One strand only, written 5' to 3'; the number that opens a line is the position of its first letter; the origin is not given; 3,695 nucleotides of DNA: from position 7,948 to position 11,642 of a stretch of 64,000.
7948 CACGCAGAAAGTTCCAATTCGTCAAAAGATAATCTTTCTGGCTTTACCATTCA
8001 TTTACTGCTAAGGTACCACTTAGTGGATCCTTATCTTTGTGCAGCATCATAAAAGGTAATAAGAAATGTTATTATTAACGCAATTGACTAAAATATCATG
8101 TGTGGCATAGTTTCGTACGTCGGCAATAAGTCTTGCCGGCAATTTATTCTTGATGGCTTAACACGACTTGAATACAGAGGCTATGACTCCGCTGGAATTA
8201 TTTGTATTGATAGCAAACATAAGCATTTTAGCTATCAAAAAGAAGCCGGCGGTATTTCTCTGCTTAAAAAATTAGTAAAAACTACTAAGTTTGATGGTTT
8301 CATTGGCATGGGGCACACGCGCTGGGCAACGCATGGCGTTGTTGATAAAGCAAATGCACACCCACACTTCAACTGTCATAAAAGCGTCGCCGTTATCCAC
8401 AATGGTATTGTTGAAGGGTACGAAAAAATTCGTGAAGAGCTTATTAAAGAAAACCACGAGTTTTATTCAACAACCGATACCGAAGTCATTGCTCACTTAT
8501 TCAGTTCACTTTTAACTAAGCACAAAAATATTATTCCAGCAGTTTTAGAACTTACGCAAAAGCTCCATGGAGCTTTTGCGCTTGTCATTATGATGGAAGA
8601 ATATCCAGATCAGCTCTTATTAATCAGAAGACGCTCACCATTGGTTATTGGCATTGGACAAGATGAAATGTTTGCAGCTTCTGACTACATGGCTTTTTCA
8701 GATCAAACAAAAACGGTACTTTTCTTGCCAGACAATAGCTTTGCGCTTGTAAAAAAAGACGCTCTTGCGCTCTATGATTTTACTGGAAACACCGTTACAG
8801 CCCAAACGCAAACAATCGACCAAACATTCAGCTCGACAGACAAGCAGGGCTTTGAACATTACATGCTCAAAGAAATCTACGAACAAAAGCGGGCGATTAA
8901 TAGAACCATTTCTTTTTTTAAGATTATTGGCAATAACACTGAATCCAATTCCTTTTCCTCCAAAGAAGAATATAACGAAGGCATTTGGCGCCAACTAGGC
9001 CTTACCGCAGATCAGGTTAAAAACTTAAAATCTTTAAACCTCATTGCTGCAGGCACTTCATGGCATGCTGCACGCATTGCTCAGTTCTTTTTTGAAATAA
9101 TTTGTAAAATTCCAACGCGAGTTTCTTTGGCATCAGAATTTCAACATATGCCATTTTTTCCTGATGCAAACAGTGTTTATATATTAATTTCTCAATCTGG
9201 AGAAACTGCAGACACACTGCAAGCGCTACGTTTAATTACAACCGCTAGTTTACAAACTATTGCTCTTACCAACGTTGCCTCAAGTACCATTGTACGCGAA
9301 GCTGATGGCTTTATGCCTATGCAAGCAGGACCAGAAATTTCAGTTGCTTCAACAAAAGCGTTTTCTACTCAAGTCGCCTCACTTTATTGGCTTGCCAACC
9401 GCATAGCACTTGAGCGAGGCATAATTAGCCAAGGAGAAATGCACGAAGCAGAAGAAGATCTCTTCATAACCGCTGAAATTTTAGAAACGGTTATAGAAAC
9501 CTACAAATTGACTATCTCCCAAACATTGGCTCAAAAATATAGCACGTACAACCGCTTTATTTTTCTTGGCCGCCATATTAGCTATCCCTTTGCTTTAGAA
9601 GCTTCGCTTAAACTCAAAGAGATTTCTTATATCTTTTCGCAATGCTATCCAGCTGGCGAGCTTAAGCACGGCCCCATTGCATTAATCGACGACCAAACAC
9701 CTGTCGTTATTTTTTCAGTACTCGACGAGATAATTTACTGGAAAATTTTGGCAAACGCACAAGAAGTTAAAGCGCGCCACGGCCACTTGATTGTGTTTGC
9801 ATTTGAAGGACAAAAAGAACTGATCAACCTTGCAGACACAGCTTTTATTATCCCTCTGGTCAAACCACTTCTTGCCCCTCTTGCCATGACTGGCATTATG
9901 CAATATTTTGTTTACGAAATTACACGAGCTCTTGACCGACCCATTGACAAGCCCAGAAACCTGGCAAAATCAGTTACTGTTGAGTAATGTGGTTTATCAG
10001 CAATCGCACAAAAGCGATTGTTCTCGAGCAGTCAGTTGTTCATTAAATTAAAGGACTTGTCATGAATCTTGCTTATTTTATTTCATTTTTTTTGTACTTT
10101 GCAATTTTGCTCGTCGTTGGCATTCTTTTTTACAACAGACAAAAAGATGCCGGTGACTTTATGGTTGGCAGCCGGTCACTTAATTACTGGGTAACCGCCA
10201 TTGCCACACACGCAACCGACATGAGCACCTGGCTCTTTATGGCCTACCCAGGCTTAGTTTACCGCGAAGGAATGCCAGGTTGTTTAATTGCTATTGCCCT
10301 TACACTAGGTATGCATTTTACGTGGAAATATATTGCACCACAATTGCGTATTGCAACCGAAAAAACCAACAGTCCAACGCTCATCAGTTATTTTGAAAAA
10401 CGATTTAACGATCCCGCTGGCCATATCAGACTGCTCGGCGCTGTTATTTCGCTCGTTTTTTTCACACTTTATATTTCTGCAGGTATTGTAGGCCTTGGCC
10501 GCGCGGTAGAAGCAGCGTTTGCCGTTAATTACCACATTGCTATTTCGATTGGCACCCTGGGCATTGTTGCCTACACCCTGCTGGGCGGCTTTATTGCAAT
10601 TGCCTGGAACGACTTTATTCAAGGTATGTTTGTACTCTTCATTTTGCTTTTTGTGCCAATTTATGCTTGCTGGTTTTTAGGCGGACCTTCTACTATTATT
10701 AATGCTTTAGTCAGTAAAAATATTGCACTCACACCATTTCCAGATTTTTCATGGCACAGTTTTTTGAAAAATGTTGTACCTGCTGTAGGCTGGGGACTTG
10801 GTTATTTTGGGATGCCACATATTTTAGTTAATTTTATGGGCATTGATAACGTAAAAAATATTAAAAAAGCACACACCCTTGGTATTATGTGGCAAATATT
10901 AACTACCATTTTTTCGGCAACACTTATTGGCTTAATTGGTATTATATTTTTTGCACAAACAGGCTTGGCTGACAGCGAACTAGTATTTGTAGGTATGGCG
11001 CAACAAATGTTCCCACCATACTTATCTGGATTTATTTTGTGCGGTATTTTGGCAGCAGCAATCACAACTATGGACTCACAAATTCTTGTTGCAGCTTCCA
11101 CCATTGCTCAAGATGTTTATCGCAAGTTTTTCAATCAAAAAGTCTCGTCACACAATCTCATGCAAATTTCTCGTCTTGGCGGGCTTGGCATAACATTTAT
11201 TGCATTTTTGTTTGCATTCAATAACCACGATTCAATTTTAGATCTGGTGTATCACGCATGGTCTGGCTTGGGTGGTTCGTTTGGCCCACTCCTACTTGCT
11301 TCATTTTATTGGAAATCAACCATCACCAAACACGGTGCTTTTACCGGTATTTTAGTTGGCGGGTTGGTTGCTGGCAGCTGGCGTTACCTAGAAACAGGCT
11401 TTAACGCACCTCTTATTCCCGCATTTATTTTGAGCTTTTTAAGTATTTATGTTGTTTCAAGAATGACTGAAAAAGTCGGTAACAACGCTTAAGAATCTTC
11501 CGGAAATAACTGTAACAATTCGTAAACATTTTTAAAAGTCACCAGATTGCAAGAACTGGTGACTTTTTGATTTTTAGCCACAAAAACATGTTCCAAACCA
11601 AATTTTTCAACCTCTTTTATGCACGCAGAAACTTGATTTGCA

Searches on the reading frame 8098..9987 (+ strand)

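Call 19: search_protein_families(library=pfam, proteins=[window:8098-9987:+], max_evalue=0.001)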
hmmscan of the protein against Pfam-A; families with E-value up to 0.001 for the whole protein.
window:8098-9987:+ (629 aa): 4 families
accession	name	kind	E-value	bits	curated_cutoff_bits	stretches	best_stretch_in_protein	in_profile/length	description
PF01380.27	SIS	-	1.2e-39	135.5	25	2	311-434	6-130/131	SIS domain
PF13522.11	GATase_6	-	8.9e-20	71.5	27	1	66-195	9-129/130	Glutamine amidotransferase domain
PF13537.11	GATase_7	-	8e-14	52.2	25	1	81-200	7-121/123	Glutamine amidotransferase domain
PF13230.11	GATase_4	-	0.00019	20.9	23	1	48-158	52-161/272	Glutamine amidotransferases class-II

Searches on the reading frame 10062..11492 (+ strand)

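Call 19: search_protein_families(library=pfam, proteins=[window:10062-11492:+], max_evalue=0.001)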
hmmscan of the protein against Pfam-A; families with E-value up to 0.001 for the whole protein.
window:10062-11492:+ (476 aa): 1 family
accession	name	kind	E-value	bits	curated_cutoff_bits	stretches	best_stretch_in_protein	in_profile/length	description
PF00474.23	SSF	-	2e-70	238.1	22.8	1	33-433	1-406/406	Sodium:solute symporter family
